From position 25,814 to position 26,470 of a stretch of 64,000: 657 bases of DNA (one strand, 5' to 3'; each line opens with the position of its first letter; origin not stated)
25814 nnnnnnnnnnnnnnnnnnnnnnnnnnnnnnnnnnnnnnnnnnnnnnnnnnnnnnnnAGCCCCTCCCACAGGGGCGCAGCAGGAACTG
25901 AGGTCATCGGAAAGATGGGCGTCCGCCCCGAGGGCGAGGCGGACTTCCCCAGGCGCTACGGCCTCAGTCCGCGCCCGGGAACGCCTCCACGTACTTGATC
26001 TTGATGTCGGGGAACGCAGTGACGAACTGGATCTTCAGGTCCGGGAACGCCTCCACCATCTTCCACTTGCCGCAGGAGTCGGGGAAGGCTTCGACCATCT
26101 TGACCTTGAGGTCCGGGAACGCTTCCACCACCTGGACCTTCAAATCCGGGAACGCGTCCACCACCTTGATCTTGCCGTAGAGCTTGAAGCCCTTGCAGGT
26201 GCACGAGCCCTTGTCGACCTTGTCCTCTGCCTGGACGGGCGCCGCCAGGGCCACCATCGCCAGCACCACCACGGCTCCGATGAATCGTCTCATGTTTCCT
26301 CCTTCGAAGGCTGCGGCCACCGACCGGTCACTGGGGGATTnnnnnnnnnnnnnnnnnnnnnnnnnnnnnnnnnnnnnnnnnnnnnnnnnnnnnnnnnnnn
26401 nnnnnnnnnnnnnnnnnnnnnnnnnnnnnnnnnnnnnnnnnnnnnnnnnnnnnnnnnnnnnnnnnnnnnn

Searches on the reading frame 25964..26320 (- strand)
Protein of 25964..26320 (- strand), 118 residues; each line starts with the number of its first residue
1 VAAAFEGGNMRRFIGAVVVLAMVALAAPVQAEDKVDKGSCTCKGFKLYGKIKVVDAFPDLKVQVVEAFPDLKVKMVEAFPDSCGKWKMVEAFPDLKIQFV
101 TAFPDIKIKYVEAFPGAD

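Call 6: search_protein_families(library=pfam, proteins=[window:25964-26320:-], max_evalue=0.01)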
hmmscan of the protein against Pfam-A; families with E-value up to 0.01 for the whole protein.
window:25964-26320:- (118 aa): 0 families

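Call 7: search_protein_families(library=ncbifam, proteins=[window:25964-26320:-], max_evalue=0.01)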
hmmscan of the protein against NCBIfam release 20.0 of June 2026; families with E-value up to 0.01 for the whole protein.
window:25964-26320:- (118 aa): 0 families

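Call 18: search_protein_families(library=pfam, proteins=[window:25964-26320:-], max_evalue=1)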
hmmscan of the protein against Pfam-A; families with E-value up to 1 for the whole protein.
window:25964-26320:- (118 aa): 1 family
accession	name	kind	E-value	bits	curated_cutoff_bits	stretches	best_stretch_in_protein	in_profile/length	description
PF04434.22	SWIM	-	0.015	15.3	19.6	1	34-49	9-24/38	SWIM zinc finger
